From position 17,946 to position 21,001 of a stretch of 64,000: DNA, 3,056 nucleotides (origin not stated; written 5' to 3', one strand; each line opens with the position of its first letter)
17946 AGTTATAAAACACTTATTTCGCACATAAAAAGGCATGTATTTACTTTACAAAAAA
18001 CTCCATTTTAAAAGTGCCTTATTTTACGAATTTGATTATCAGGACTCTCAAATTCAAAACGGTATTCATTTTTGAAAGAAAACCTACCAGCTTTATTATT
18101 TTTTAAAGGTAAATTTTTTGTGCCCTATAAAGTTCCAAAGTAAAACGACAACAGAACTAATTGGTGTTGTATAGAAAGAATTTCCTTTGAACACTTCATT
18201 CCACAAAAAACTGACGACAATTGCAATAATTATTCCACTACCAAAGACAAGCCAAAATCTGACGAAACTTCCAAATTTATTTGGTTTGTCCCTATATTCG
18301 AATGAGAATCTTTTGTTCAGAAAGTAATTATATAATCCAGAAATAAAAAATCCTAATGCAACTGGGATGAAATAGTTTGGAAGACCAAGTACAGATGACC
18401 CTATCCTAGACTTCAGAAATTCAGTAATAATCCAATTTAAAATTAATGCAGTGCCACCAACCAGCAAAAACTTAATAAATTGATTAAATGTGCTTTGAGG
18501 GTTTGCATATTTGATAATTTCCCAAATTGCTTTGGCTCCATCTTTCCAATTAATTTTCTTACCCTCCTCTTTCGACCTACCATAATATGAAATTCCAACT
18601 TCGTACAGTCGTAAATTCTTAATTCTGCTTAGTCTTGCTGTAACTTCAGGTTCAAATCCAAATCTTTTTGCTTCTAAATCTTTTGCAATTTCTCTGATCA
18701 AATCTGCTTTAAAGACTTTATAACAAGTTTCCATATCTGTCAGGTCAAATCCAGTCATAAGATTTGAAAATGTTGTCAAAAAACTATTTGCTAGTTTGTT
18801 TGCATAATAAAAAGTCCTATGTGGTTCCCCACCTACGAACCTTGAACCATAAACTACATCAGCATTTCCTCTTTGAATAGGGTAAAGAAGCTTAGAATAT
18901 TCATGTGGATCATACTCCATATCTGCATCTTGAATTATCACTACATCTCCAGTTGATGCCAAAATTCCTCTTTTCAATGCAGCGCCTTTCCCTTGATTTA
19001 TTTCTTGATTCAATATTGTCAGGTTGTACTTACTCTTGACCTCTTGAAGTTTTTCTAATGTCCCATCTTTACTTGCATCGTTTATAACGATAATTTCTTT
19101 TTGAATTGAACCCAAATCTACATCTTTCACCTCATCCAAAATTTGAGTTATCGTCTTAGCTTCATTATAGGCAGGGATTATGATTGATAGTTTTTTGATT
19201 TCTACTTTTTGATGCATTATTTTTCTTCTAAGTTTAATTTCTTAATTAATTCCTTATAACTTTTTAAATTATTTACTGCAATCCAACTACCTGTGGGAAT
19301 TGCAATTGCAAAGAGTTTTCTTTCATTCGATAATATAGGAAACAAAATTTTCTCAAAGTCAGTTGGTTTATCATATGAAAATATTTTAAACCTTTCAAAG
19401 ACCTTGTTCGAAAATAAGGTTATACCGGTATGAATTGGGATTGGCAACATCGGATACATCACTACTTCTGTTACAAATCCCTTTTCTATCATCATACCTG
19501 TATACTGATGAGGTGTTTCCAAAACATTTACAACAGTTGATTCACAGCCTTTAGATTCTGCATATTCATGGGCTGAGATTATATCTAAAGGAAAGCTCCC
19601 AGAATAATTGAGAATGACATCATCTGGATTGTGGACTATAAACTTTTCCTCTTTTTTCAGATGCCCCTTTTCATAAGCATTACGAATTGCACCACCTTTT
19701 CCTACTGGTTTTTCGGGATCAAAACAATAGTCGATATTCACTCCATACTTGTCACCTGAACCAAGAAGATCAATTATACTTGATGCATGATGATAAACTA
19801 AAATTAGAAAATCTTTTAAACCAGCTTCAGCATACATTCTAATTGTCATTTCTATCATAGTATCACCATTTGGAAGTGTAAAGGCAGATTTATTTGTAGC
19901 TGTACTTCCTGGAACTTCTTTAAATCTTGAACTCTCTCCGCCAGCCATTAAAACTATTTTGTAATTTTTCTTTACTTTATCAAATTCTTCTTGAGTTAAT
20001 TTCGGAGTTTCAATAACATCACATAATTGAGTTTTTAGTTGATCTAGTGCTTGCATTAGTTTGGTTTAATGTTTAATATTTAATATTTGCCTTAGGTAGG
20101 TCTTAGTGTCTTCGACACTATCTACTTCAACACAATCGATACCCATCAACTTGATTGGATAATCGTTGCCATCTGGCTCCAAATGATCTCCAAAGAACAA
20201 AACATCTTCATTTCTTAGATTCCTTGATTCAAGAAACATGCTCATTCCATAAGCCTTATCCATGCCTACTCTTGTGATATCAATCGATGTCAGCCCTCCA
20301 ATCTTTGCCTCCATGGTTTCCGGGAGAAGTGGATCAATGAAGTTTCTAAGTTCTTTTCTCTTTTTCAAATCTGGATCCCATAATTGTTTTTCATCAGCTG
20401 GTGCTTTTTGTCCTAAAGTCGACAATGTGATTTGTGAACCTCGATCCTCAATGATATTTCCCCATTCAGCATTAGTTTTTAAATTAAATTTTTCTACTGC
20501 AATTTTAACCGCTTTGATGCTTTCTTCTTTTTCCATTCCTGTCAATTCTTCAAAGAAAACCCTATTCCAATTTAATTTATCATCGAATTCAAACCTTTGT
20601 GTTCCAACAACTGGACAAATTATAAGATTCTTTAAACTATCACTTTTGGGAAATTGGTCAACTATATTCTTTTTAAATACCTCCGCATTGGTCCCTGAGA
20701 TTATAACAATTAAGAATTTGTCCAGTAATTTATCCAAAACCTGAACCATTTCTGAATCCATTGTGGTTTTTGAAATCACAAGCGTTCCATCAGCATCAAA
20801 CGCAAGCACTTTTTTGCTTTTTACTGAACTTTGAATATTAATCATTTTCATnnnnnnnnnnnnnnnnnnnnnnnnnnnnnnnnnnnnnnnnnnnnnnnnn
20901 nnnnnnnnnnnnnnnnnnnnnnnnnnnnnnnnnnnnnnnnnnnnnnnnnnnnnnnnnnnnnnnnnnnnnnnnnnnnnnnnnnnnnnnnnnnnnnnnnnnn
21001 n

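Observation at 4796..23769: Protein O-glycosylation-type locus (GT39 Pmt-like, polyprenol-P-sugar synthase, two extra GT-C-like proteins, Gmd) next to giant Ser/Thr-rich surface proteins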

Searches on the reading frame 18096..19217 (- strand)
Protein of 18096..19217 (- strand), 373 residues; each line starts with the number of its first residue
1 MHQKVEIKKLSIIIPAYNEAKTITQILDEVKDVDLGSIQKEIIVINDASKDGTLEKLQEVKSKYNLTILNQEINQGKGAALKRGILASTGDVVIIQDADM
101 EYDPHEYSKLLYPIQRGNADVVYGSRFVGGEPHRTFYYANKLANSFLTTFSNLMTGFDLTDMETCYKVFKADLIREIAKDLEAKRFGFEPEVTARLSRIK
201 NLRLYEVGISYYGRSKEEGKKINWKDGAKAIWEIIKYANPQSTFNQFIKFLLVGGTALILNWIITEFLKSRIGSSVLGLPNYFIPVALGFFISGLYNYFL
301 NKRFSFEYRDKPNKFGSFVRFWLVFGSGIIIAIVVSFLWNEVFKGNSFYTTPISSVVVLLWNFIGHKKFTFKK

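Call 4: search_protein_families(library=pfam, proteins=[window:18096-19217:-], max_evalue=0.01)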
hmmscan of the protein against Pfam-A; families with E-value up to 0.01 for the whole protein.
window:18096-19217:- (373 aa): 5 families
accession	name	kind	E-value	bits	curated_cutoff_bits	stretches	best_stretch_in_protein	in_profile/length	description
PF00535.33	Glycos_transf_2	-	5.9e-33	114.6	23.3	1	11-176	1-166/168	Glycosyl transferase family 2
PF04138.20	GtrA_DPMS_TM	-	4.4e-14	53.1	26.1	1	249-371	1-117/117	GtrA/DPMS, transmembrane domain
PF13641.12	Glyco_tranf_2_3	-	1.5e-08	35.4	27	1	10-128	3-125/230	Glycosyltransferase like family 2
PF10111.15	Glyco_tranf_2_2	-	5e-05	23.4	27.3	1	11-115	1-107/276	Glycosyltransferase like family 2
PF13506.12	Glyco_transf_21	-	0.0094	15.9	21.7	0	77-162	18-99/174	Glycosyl transferase family 21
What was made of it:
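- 18096..19217 (-): Polyprenol-phosphate-hexose synthase with DPMS type III architecture (GT2 catalytic domain plus 4-TM GtrA-like domain). PF00535 plus PF04138 (call 4).
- Checked: 18096-19217: GT2 plus GtrA_DPMS_TM (call 4).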

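Call 9: search_solved_structures(query=window:18096-19217:-, max_evalue=0.001, show_alignments=1)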
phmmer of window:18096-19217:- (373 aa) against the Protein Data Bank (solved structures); distinct sequences matched with E-value up to 0.001: 29.
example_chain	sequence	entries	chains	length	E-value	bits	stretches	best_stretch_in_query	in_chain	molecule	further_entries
5mlz_A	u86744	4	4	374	1.4e-26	96.8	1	8-351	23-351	Dolichol monophosphate mannose synthase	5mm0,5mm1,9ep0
5ekp_C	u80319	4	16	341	1.9e-11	47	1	9-127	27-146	Uncharacterized glycosyltransferase sll0501 | Glycosyltransferase sll0501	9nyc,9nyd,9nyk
5eke_A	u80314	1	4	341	1.9e-11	47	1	9-127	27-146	Uncharacterized glycosyltransferase sll0501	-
9nye_A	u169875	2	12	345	2e-11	46.9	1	9-127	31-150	Glycosyltransferase sll0501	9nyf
9hwj_A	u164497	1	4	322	1.4e-10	44.2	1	6-122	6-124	Undecaprenyl-phosphate 4-deoxy-4-formamido-L-arabinose transferase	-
9bhc_C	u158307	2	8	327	6.5e-10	41.9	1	5-122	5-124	Undecaprenyl-phosphate 4-deoxy-4-formamido-L-arabinose transferase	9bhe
8vxh_A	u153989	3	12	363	8.4e-10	41.6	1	5-122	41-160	Undecaprenyl-phosphate 4-deoxy-4-formamido-L-arabinose transferase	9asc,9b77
6yv7_B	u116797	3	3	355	1.1e-09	41.3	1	9-102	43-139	Glycosyl transferase, family 2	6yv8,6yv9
6yv7_A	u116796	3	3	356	1.1e-09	41.2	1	9-102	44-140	Glycosyl transferase, family 2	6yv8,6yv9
5tze_C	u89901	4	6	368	2.3e-09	40.2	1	9-101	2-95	Glycosyl transferase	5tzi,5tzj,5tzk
5tz8_A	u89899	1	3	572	4.8e-09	39.1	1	9-101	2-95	Glycosyl transferase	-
9jma_A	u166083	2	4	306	1.5e-08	37.4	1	10-124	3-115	GalNAc(5)-diNAcBac-PP-undecaprenol beta-1,3-glucosyltransferase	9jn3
2z87_A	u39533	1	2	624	6.9e-08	35.3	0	6-106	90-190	Chondroitin synthase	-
2z86_A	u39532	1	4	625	6.9e-08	35.3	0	6-106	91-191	Chondroitin synthase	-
9omm_A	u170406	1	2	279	1.4e-07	34.3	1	10-140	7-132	Glycosyltransferase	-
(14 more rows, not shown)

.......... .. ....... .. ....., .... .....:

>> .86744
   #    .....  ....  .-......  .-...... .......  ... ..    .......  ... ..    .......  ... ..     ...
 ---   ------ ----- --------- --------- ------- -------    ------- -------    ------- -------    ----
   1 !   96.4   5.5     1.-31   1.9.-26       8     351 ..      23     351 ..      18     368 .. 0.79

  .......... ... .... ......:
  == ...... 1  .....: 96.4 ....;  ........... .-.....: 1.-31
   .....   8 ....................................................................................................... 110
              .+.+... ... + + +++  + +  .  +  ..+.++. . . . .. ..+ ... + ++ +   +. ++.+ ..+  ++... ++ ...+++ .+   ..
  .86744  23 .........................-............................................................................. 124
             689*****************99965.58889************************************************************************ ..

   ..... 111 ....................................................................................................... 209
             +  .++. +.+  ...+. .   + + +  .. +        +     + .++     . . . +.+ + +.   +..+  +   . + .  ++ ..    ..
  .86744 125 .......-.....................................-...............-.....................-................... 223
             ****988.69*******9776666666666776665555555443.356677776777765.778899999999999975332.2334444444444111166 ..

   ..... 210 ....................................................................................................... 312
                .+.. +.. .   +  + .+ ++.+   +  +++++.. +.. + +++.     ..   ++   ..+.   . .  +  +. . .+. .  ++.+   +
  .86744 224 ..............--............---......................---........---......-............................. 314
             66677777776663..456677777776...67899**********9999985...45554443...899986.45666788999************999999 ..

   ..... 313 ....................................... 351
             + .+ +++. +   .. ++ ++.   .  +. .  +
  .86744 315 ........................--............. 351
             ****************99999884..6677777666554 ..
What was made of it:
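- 18096..19217 (-): It aligns over its full length (residues 8-351) with P. furiosus Dol-P-Man synthase 5mlz, E 1e-26, and the DAD motif is conserved (call 9).
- On Dolichol/polyprenol-phosphate mannose synthase, type III (P. furiosus DPMS-like): The alignment to 5mlz covers residues 8-351, and 'DAD' aligns (call 9).
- Closest known: Pyrococcus furiosus dolichol-phosphate mannose synthase. Same: Full-length colinear match: GT2 catalytic domain, DAD motif and a C-terminal 4-helix membrane domain (E 1e-26; call 9).
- Donor synthase with the full DPMS architecture and DAD motif (call 9).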

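Call 17: search_protein_families(library=ncbifam, proteins=[window:18096-19217:-], max_evalue=0.01)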
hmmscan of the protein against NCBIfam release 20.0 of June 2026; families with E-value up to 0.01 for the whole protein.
window:18096-19217:- (373 aa): 26 families (the best 25 are shown)
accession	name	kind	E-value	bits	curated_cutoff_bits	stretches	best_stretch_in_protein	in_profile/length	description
TIGR04182.1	glyco_TIGR04182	equivalog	5.3e-33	114.7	325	1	10-279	2-260/293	S-layer glycoprotein N-glycosyltransferase AglJ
NF041875.1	EPS_EpsD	equivalog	8.3e-20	71.4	370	1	10-124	1-114/325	exopolysaccharide biosynthesis glycosyltransferase EpsD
TIGR03937.1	PgaC_IcaA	equivalog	1.2e-18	67.3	422.3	1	4-105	41-141/407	poly-beta-1,6-N-acetyl-D-glucosamine synthase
NF047588.1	GlcsyltransPgfSStrep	equivalog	3.5e-17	62.6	500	1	9-186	2-176/308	glycosyltransferase PgfS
NF041391.1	DPhHxTase_Halo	equivalog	1.2e-16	60.3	375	1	16-217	3-189/213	dolichyl-phosphate hexose transferase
NF007482.0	PRK10073.1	equivalog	1.6e-15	57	423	1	7-122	5-118/334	glycosyltransferase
NF010496.0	PRK13915.1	equivalog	3.4e-15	55.9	262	1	6-114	29-142/307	glucosyl-3-phosphoglycerate synthase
NF007986.1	PRK10714.1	equivalog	2.5e-13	49.7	529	1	5-177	3-172/316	undecaprenyl-phosphate 4-deoxy-4-formamido-L-arabinose transferase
NF058614.1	PPMAGASynPpgS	equivalog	9.5e-13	48.1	370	1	12-175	4-163/226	polyprenyl-phospho-N-acetylgalactosaminyl synthase PpgS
TIGR04283.1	glyco_like_mftF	equivalog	4.3e-12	46.1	182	1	10-114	1-97/221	TIGR04283 family arsenosugar biosynthesis glycosyltransferase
NF038302.1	EPS_HpsE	equivalog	9.7e-10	37.9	300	1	9-99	2-96/307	hormogonium polysaccharide biosynthesis glycosyltransferase HpsE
TIGR03111.1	glyc2_xrt_Gpos1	hypoth_equivalog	1e-09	37.7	363.95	1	7-104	48-146/439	TIGR03111 family XrtG-associated glycosyltransferase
TIGR03965.1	mycofact_glyco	equivalog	3.4e-09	36.1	280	1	7-111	73-176/467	mycofactocin biosynthesis glycosyltransferase MftF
NF047683.1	TeichurnBiosyTuaG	equivalog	1.3e-08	34.8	400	1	8-114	6-111/252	teichuronic acid biosynthesis protein TuaG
NF041865.1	EpsU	equivalog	5.7e-08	32.2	700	1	7-105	38-138/394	exopolysaccharide biosynthesis GT2 family glycosyltransferase EpsU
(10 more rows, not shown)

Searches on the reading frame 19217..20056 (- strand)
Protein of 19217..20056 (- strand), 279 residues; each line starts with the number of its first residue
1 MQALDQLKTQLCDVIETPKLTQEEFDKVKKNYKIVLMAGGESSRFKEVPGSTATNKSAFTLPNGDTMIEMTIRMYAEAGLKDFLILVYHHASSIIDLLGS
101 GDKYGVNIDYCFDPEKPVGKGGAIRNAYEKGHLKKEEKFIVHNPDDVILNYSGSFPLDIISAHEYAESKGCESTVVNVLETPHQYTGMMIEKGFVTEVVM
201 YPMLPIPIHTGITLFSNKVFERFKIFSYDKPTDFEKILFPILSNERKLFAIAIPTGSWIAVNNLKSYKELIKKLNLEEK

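Call 5: search_protein_families(library=pfam, proteins=[window:19217-20056:-], max_evalue=0.01)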
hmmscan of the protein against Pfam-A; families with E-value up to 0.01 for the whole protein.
window:19217-20056:- (279 aa): 2 families
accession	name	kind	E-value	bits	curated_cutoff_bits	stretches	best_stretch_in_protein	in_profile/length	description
PF00483.29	NTP_transferase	-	1.1e-13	51.8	21.2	1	35-274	3-242/245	Nucleotidyl transferase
PF12804.13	NTP_transf_3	-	4.1e-05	24.3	27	1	35-140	2-90/160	MobA-like NTP transferase domain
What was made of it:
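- Checked: 19217-20056 is NTP_transferase (PF00483, E 1e-13), not YcaO (call 5).
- Tried and rejected: YcaO identity of 19217-20056: rejected, it is NTP_transferase (call 5).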

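Call 17: search_protein_families(library=ncbifam, proteins=[window:19217-20056:-], max_evalue=0.01)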
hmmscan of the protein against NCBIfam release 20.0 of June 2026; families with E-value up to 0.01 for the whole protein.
window:19217-20056:- (279 aa): 8 families
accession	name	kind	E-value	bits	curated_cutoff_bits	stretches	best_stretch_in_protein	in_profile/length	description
TIGR03992.1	Arch_glmU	subfamily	2.7e-11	43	292.1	1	33-225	2-178/393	bifunctional sugar-1-phosphate nucleotidylyltransferase/acetyltransferase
NF045761.1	NAMPUrTaseMurU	equivalog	4.8e-10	39.7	250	1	33-187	2-146/226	N-acetylmuramate alpha-1-phosphate uridylyltransferase MurU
NF052502.1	man1P_GTase_Rv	exception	2.1e-08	33.4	440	1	35-221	4-180/352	mannose-1-phosphate guanylyltransferase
TIGR01208.1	rmlA_long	equivalog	2.6e-07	29.9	320.25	1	34-225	2-184/353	glucose-1-phosphate thymidylyltransferase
TIGR02623.1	G1P_cyt_trans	equivalog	0.00042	19.9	300.25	0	130-270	107-241/255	glucose-1-phosphate cytidylyltransferase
NF041313.1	UDPGP_AglF_Halo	equivalog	0.00051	19.6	400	1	34-226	3-185/234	UTP--glucose-1-phosphate uridylyltransferase AglF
TIGR01207.1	rmlA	equivalog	0.00087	18.5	360.65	1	35-119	3-84/286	glucose-1-phosphate thymidylyltransferase RfbA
NF012024.0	PRK15480.1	equivalog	0.00095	18.4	588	1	31-115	3-85/292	glucose-1-phosphate thymidylyltransferase RfbA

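Call 52: search_solved_structures(query=window:19217-20056:-, max_evalue=0.001)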
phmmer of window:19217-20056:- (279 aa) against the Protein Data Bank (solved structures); distinct sequences matched with E-value up to 0.001: 8.
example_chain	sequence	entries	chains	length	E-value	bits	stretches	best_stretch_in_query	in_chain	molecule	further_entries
7d72_K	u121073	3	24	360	3.8e-07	32.8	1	33-266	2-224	Mannose-1-phosphate guanyltransferase beta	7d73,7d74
7x8j_A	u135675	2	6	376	8.8e-06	28.3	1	36-267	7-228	Mannose-1-phosphate guanylyltransferase 1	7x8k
8yre_D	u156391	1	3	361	9.7e-06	28.2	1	58-267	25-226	Mannose-1-phosphate guanylyltransferase 1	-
5xhw_A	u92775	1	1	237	1e-05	28.1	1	32-147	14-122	Putative 6-deoxy-D-mannoheptose pathway protein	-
6jq8_A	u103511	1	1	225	3.2e-05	26.5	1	32-147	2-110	Putative 6-deoxy-D-mannoheptose pathway protein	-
3hl3_A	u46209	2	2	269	6e-05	25.6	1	32-225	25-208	Glucose-1-phosphate thymidylyltransferase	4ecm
3pkq_A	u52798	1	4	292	0.00012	24.6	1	31-225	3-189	Glucose-1-phosphate thymidylyltransferase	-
3pkp_A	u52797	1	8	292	0.00078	21.9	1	31-225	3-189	Glucose-1-phosphate thymidylyltransferase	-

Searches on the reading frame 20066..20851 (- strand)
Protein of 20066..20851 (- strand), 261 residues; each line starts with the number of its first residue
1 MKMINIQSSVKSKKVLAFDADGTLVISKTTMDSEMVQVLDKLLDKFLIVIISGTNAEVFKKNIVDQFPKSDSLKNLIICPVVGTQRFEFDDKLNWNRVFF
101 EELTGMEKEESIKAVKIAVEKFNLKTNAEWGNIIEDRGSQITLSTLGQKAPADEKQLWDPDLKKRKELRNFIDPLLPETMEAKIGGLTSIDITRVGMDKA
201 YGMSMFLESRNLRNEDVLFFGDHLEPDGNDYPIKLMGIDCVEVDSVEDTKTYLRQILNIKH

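Call 5: search_protein_families(library=pfam, proteins=[window:20066-20851:-], max_evalue=0.01)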
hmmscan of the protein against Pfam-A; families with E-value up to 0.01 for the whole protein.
window:20066-20851:- (261 aa): 4 families
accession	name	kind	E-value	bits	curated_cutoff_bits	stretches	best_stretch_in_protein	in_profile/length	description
PF03332.19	PMM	-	3.5e-10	40.5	22.4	1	123-258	83-220/221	Eukaryotic phosphomannomutase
PF08282.18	Hydrolase_3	-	9.7e-09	35.8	20.9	1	16-223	1-212/255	haloacid dehalogenase-like hydrolase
PF00702.32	Hydrolase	-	0.0083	17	26.4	0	14-52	2-27/191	haloacid dehalogenase-like hydrolase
PF02358.22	Trehalose_PPase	-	0.0084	15.7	27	0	18-143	2-117/235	Trehalose-phosphatase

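Call 17: search_protein_families(library=ncbifam, proteins=[window:20066-20851:-], max_evalue=0.01)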
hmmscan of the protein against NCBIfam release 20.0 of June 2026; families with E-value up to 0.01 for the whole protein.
window:20066-20851:- (261 aa): 6 families
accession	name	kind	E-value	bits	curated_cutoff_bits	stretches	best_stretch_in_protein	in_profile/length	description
TIGR01484.1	HAD-SF-IIB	subfamily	1.2e-13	51.6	41.8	1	16-241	2-219/221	HAD-IIB family hydrolase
TIGR00099.1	Cof-subfamily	subfamily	2.2e-07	30.7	137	1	15-223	1-213/256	Cof-type HAD-IIB family hydrolase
NF045966.1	YcsE_rel_Pase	equivalog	0.00049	19.7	220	0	13-71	2-61/265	YcsE-related riboflavin metabolism phosphatase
TIGR01487.1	Pglycolate_arch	equivalog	0.00085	19.2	122.75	0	14-61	2-50/215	phosphoglycolate phosphatase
NF007821.0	PRK10530.1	equivalog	0.001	18.4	274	0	13-54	3-45/272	pyridoxal phosphatase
NF002245.0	PRK01158.1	equivalog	0.0018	17.6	198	0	14-60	4-50/233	phosphoglycolate phosphatase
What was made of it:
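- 20066..20851 (-): HAD-IIB hexose-phosphate mutase (PMM / alpha-PGM type). PF03332 PMM and TIGR01484 (calls 5, 17).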

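Call 53: search_solved_structures(query=window:20066-20851:-, max_evalue=0.001)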
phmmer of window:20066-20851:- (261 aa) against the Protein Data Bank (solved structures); distinct sequences matched with E-value up to 0.001: 17.
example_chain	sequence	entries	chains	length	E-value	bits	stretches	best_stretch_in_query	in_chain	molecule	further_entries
4bnd_A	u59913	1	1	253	1.1e-37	133.3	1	11-258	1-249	ALPHA-PHOSPHOGLUCOMUTASE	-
4bnd_B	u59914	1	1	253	2.3e-37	132.3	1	13-258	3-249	ALPHA-PHOSPHOGLUCOMUTASE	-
5ue7_A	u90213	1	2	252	4.9e-12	49.4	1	12-234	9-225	Phosphomannomutase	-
6i5x_A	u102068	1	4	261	2e-11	47.4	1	14-254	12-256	Phosphomannomutase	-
6cfr_A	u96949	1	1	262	1.9e-10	44.1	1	7-233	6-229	Phosphomannomutase 1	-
6cft_A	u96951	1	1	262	2.4e-10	43.8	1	7-233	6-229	Phosphomannomutase 1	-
7myv_A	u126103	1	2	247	2.5e-10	43.8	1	11-234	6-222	Phosphomannomutase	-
9hn3_A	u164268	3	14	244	1.1e-09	41.7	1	16-233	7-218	Phosphomannomutase 2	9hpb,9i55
6cfu_A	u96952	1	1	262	1.1e-09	41.7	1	7-233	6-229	Phosphomannomutase 1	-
2fuc_A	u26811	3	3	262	1.4e-09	41.3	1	7-233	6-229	Phosphomannomutase 1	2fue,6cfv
2amy_A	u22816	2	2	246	2.2e-09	40.7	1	15-234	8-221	Phosphomannomutase 2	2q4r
7o0c_A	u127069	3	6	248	2.5e-09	40.5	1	16-234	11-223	Phosphomannomutase 2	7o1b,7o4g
7o58_A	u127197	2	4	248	3.8e-09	39.9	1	16-233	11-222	Phosphomannomutase 2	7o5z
6cfs_A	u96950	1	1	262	5.2e-09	39.5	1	7-233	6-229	Phosphomannomutase 1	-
3f9r_A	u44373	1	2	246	8.4e-09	38.8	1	16-235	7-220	Phosphomannomutase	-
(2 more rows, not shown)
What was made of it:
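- The mutase's nearest solved relative is a phosphoglucomutase (call 53), and the nucleotidylyltransferase match to mannose enzymes is weak (call 52), so the hexose could be glucose.
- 20066..20851 (-): The best solved relative is L. lactis alpha-phosphoglucomutase 4bnd (E 1e-37); eukaryotic PMMs follow at about 1e-12 (call 53).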
